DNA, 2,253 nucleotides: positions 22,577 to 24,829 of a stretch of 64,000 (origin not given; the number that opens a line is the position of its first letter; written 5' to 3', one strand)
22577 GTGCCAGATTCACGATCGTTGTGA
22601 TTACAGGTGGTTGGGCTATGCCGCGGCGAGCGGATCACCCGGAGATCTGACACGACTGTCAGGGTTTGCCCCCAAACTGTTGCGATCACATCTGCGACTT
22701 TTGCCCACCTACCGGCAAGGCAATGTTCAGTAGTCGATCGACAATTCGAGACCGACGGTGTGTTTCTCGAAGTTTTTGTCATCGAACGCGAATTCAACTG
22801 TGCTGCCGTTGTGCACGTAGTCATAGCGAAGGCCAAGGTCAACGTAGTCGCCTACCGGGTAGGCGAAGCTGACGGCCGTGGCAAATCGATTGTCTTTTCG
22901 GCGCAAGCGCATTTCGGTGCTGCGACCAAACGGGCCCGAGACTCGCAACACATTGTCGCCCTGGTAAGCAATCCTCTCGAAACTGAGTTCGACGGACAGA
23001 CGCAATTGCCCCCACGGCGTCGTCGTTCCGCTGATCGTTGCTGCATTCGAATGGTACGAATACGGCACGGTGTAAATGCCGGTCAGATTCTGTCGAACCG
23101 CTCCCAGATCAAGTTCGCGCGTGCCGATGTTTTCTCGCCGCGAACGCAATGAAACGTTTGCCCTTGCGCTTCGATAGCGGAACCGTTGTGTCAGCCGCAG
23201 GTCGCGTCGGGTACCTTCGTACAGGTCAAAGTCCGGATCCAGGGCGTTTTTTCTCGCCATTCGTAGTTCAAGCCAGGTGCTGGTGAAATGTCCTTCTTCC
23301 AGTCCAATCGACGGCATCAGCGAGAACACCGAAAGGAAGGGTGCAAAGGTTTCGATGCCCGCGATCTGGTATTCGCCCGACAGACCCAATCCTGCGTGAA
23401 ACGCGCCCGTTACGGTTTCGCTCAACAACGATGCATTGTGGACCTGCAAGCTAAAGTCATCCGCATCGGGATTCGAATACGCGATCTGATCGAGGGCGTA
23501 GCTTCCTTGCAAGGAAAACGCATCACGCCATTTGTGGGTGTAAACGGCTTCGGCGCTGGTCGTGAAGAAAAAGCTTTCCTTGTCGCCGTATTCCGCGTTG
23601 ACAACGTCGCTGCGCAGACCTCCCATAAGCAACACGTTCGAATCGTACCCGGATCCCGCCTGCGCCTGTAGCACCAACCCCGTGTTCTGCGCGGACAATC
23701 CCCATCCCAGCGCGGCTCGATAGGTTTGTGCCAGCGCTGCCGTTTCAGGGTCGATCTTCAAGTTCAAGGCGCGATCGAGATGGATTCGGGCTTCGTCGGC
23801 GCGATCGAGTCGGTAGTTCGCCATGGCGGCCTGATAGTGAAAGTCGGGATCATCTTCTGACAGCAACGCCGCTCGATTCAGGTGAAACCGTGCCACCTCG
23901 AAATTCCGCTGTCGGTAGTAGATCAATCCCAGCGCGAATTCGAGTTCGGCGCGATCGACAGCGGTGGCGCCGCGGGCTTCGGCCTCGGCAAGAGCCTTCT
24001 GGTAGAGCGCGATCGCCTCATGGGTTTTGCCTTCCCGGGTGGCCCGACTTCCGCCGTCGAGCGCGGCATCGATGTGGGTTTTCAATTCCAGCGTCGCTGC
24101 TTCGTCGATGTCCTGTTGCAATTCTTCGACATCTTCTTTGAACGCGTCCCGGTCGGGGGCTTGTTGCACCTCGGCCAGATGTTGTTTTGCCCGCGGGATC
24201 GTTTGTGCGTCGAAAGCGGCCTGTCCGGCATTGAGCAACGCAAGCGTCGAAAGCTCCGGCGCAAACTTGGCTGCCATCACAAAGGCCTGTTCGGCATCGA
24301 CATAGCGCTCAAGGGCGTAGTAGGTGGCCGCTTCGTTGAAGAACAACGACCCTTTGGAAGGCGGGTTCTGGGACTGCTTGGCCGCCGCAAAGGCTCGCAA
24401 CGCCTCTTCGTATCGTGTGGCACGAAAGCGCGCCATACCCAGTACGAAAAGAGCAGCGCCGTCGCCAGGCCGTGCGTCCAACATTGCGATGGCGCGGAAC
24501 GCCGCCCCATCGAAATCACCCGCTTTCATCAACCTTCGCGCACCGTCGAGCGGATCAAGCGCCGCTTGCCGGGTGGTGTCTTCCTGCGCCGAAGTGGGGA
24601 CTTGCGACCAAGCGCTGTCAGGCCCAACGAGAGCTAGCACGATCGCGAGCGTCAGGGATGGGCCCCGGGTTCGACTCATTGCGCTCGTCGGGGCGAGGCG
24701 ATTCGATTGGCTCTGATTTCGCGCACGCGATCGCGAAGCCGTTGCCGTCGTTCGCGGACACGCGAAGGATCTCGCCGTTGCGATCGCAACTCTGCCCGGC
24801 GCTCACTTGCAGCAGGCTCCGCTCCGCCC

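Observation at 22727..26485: ECF sigma / anti-sigma / secreted RE-rich protein / TPR-beta-barrel outer-membrane protein: a four-gene envelope module with ATGA junctions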

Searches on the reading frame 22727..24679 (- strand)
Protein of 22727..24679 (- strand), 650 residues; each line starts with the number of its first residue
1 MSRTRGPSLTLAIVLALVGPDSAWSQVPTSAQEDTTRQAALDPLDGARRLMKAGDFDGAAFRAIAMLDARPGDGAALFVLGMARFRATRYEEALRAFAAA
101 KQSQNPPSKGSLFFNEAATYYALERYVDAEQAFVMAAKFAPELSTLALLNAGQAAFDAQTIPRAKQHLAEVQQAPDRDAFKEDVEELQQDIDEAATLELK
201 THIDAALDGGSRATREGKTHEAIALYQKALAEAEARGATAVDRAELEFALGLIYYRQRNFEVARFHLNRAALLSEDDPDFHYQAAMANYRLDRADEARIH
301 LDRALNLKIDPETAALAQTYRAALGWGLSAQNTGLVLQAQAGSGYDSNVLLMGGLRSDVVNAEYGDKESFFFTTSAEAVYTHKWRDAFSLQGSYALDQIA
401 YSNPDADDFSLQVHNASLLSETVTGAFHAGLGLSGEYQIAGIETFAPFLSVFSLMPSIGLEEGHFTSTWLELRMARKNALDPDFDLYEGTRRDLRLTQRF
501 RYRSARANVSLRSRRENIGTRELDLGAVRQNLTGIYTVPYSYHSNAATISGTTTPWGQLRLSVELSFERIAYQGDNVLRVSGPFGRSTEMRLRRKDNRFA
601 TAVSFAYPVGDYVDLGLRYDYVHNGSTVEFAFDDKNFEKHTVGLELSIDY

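Call 3: search_protein_families(library=pfam, proteins=[window:22727-24679:-], max_evalue=0.01)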
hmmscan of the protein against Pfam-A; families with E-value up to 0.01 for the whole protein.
window:22727-24679:- (650 aa): 8 families
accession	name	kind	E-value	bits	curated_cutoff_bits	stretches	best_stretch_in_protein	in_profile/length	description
PF07719.23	TPR_2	-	1.5e-13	50.1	27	1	245-276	2-33/34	Tetratricopeptide repeat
PF12895.13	ANAPC3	-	3.7e-10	40.4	27.2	1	218-303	4-81/82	Anaphase-promoting complex, cyclosome, subunit 3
PF13424.12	TPR_12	-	9.1e-10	39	30.1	1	215-270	15-71/77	Tetratricopeptide repeat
PF13432.12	TPR_16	-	7.6e-08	33.1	32.7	2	45-102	2-59/65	Tetratricopeptide repeat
PF14559.12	TPR_19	-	5.2e-07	30.3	25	1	50-103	1-54/68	Tetratricopeptide repeat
PF00515.34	TPR_1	-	1.6e-05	25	27.8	0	113-142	4-33/34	Tetratricopeptide repeat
PF13414.12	TPR_11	-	0.00099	19.2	26.8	0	251-291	1-41/42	TPR repeat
PF13181.12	TPR_8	-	0.0096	16.5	25.7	0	248-276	5-33/34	Tetratricopeptide repeat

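Call 5: search_protein_families(library=ncbifam, proteins=[window:22727-24679:-], max_evalue=0.1)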
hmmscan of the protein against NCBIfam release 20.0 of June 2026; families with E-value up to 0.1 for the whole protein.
window:22727-24679:- (650 aa): 11 families
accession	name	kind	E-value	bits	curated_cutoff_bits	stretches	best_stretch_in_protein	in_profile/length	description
TIGR02552.1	LcrH_SycD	equivalog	4.7e-11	42.6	104.8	2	247-318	55-127/136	SycD/LcrH family type III secretion system chaperone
TIGR00540.1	TPR_hemY_coli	hypoth_equivalog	2.5e-08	33.1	142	2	100-205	73-177/385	heme biosynthesis-associated TPR protein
NF040959.1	MamA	equivalog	6.7e-08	32.2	200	1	202-308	70-169/204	magnetosome protein MamA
TIGR02917.1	PEP_TPR_lipo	equivalog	4.1e-07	28.3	312.2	2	49-169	236-353/899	XrtA/PEP-CTERM system TPR-repeat protein PrsT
NF047507.1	TPR_BatC_Lepto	exception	1.5e-06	27.9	175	1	81-193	31-145/214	TPR repeat-containing protein BatC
NF047371.1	FlcA_CTERM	equivalog_domain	3.6e-06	25.7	300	1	214-306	450-535/646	periplasmic flagellar collar protein FlcA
TIGR02521.1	type_IV_pilW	equivalog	2.4e-05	24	154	2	86-175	111-199/234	type IV pilus biogenesis/stability protein PilW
NF052415.1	T3SS_chap_SctY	equivalog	2.6e-05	24.7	70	2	57-133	23-100/106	type III secretion apparatus assembly chaperone SctY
NF033920.0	C39_PA2778_fam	equivalog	0.0011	18.5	150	1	24-141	140-255/255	PA2778 family cysteine peptidase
NF033758.1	gliding_GltE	equivalog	0.0068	15.4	225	1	254-319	198-265/411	adventurous gliding motility TPR repeat lipoprotein GltE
NF008870.1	PRK11906.1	equivalog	0.083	11.9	800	0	227-308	321-402/458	HilA family transcriptional regulator YgeH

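Call 6: find_homologous_proteins(query=window:22727-24679:-)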
Query window:22727-24679:- (650 aa): 7 proteins with E <= 0.001 among 8000 candidates.
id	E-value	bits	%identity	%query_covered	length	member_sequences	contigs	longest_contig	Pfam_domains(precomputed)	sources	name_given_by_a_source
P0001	0.0e+0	1432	100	100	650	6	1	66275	PF14559.13,PF00515.35,PF12895.14,PF13424.13,PF13432.13,PF07719.24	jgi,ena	-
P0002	0.0e+0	1216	86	100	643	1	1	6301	PF00515.35,PF12895.14,PF13424.13,PF13432.13,PF07719.24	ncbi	-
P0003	0.0e+0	1199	84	100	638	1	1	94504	PF14559.13,PF00515.35,PF12895.14,PF13424.13,PF13432.13,PF07719.24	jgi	jgi:tetratricopeptide (TPR) repeat protein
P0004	2.5e-277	939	67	100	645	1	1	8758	PF14559.13,PF00515.35,PF12895.14,PF13424.13,PF13176.13,PF13432.13,PF13428.13,PF13181.13,PF07719.24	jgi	-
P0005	3.5e-144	500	44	98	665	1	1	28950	PF00515.35,PF12895.14,PF13432.13,PF07719.24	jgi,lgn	jgi:tetratricopeptide (TPR) repeat protein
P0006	6.1e-87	311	35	96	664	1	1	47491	PF00515.35,PF12895.14,PF13424.13,PF13432.13,PF13181.13,PF07719.24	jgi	-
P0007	5.6e-18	83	24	48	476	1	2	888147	PF13432.13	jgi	jgi:tetratricopeptide (TPR) repeat protein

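Call 8: find_encoding_contigs(protein=P0005, flank=8000, max_places=3)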
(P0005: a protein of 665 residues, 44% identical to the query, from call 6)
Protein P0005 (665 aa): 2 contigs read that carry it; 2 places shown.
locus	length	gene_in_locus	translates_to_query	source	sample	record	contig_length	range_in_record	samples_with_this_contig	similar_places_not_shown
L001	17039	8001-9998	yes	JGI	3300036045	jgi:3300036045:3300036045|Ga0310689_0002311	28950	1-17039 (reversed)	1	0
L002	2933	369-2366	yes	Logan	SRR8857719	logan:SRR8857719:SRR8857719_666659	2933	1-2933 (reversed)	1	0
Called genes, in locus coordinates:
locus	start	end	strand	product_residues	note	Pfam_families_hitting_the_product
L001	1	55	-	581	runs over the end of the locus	PF10092:DUF2330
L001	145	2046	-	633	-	PF06480:FtsH_ext (faint), PF06068:TIP49 (weak), PF00004:AAA, PF17862:AAA_lid_3, PF01434:Peptidase_M41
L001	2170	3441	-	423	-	PF01171:ATP_bind_3, PF11734:TilS_C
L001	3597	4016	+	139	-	PF01850:PIN (weak), PF13470:PIN_3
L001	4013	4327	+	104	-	PF05534:HicB (weak)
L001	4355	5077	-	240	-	PF09335:VTT_dom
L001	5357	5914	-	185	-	-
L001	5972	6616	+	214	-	PF04542:Sigma70_r2, PF22029:PhyR_sigma2, PF08281:Sigma70_r4_2, PF04545:Sigma70_r4 (weak)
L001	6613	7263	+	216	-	-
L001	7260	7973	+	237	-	-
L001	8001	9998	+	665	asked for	PF07719:TPR_2 (faint), PF12895:ANAPC3 (faint), PF13432:TPR_16, PF00515:TPR_1 (faint), PF13432:TPR_16 (weak)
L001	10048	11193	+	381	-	PF04055:Radical_SAM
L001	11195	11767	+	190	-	PF12802:MarR_2 (weak)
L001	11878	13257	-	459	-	PF04542:Sigma70_r2, PF04539:Sigma70_r3, PF04545:Sigma70_r4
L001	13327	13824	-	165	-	PF02082:Rrf2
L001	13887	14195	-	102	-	PF00037:Fer4, PF12797:Fer4_2 (faint), PF12838:Fer4_7 (weak)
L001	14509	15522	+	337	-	PF00348:polyprenyl_synt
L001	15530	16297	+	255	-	PF01209:Ubie_methyltran, PF08241:Methyltransf_11, PF13649:Methyltransf_25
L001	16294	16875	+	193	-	PF02441:Flavoprotein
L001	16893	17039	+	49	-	?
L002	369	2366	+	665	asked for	PF07719:TPR_2 (faint), PF12895:ANAPC3 (faint), PF13432:TPR_16, PF00515:TPR_1 (faint), PF13432:TPR_16 (weak)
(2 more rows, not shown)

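Call 9: find_encoding_contigs(protein=P0006, flank=8000, max_places=3)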
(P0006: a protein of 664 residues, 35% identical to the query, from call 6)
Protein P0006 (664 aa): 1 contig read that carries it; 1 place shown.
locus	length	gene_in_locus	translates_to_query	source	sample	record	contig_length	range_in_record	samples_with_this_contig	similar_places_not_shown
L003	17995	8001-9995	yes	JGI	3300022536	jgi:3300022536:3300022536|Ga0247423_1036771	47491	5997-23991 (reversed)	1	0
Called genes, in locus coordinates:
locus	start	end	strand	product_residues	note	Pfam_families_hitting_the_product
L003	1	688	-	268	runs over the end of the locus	PF00809:Pterin_bind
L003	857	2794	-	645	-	PF06068:TIP49 (weak), PF00004:AAA, PF07728:AAA_5 (faint), PF17862:AAA_lid_3, PF01434:Peptidase_M41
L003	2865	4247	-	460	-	PF01171:ATP_bind_3, PF11734:TilS_C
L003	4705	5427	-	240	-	-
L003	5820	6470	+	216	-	PF07638:Sigma70_ECF (faint), PF04542:Sigma70_r2, PF22029:PhyR_sigma2, PF08281:Sigma70_r4_2, PF04545:Sigma70_r4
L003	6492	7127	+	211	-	-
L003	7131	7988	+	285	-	-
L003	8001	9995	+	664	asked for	PF12895:ANAPC3 (faint), PF07719:TPR_2 (faint), PF13424:TPR_12 (faint), PF00515:TPR_1 (faint), PF13181:TPR_8 (faint), PF13432:TPR_16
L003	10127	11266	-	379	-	PF13432:TPR_16 (faint), PF00515:TPR_1 (faint), PF07719:TPR_2 (faint), PF13428:TPR_14 (faint), PF13176:TPR_7 (faint), PF13181:TPR_8 (faint), PF13424:TPR_12 (weak), PF14559:TPR_19, +4 more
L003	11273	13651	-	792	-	PF13567:DUF4131, PF03772:Competence, PF00753:Lactamase_B, PF12706:Lactamase_B_2 (weak)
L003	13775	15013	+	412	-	PF01761:DHQ_synthase, PF24621:DHQS_C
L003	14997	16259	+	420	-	-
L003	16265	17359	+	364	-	PF01040:UbiA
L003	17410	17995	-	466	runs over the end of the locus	PF01663:Phosphodiest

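Call 17: find_related_loci(query=A3, collection=genome_contigs, flank=8000)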
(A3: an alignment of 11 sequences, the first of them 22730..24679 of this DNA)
Query A3 (650 aa) in genome_contigs; peptide patterns used: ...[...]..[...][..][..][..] (x = any residue, [..] = any of these).
115 stretches matched a pattern; 21 encode a relative of the query (tblastn E <= 1e-3); 21 distinct loci.
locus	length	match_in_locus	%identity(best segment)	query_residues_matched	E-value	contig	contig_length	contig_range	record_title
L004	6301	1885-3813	86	1-650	0e+0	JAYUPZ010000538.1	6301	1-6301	MAG: Myxococcales bacterium isolate GL111_DN_concoct_63 GL111_DN_concoct_63_537, whole genome shotgun sequence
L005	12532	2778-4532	29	42-650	1e-52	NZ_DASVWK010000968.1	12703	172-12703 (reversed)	MAG: Archangium sp. isolate SMAG_U3368 k141_398695, whole genome shotgun sequence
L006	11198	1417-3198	28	71-650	7e-47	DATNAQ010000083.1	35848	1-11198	MAG TPA_asm: Polyangia bacterium isolate SMAG_U11165 k141_2512951, whole genome shotgun sequence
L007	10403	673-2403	30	42-646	6e-47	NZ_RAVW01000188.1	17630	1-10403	Corallococcus exercitus strain AB043A NODE_188_17721_cov_12.5614_ID_16749, whole genome shotgun sequence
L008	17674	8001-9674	29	71-650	3e-43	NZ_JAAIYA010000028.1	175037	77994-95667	Pyxidicoccus caerfyrddinensis strain CA032A NODE_28_length_175037_cov_21.6524, whole genome shotgun sequence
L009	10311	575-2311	29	42-646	4e-41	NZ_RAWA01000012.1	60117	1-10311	Corallococcus sp. CA053C NODE_12_60117_cov_23.3109, whole genome shotgun sequence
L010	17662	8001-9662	30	71-650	5e-44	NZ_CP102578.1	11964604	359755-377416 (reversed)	Archangium gephyra strain SDU49 chromosome, complete genome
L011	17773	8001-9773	28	40-650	1e-44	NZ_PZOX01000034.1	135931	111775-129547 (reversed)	Vitiosangium sp. GDMCC 1.1324 contig34, whole genome shotgun sequence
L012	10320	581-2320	29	39-646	6e-38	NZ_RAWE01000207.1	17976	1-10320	Corallococcus carmarthensis strain CA043D NODE_207_17976_cov_32.1324_ID_10993, whole genome shotgun sequence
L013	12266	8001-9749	27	42-647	1e-36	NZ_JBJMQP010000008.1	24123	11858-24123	MAG: Hyalangium sp. isolate H3_16_all_fractions_metab_25_68_0 k255_284375, whole genome shotgun sequence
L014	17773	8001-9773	29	39-650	1e-44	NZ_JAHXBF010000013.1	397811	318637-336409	Hyalangium versicolor strain H56D21 NODE_13_length_397811_cov_23.227300, whole genome shotgun sequence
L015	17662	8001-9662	29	71-650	1e-29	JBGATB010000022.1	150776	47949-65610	MAG: Myxococcaceae bacterium isolate MAG_AAO_H10.6 AAOH10-6_opera_contig_562, whole genome shotgun sequence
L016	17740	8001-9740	29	40-650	5e-49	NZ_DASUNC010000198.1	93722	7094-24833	MAG: Archangium sp. isolate SMAG_U1589 k141_704345, whole genome shotgun sequence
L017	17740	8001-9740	29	39-646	2e-36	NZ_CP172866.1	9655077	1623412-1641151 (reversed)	Corallococcus coralloides strain KYC2213 chromosome, complete genome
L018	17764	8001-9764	30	40-650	2e-47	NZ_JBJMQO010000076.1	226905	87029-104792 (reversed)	MAG: Archangium sp. isolate H3_16_all_fractions_metab_conc_11_70_0 k255_4056007, whole genome shotgun sequence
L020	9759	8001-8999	26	339-650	5e-14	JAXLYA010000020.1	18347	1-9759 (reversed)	MAG: Anaeromyxobacter sp. isolate STL-MYX1 C1.7.fa-20, whole genome shotgun sequence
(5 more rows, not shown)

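Call 26: predict_structure(alignment_id=A3)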
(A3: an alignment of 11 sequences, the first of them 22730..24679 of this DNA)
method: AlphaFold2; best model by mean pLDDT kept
length: 650 residues; sequences in the alignment: 11
mean_pLDDT: 86.9   pTM: 0.67
mean pLDDT of the five models: 86.9, 86.4, 85.6, 85.3, 85.2
residues with pLDDT >= 90: 403; 70-90: 183; 50-70: 18; < 50: 46
segments of 3 or more residues with pLDDT < 50: 1-41, 353-357
pLDDT, mean of each block of 10 residues (from residue 1): 35 42 28 33 73 87 88 89 92 94 88 94 96 95 92 94 94 90 93 91 96 95 97 94 97 95 97 96 95 89 95 90 87 92 89 49 72 96 87 95 83 95 94 95 84 97 92 96 87 97 91 93 76 83 96 87 96 90 82 92 93 93 88 84 94
secondary structure, 60 per line:
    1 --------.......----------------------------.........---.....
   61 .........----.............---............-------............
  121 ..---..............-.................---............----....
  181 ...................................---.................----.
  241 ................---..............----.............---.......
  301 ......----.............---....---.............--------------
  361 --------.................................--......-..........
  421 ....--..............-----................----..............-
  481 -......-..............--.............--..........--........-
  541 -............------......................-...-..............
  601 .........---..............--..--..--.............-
elements in order: H9-15 H44-52 H56-69 H74-86 H90-101 H109-122 H126-139 H141-157 H161-172 H177-215 H219-235 H240-256 H260-273 H278-290 H294-306 H311-323 H327-330 E334-346 E369-384 E388-401 H404-409 E411-424 E427-440 E446-461 E466-479 H482-487 E489-502 E505-517 E520-529 E532-539 E542-553 E560-581 E587-609 E613-626 E637-649
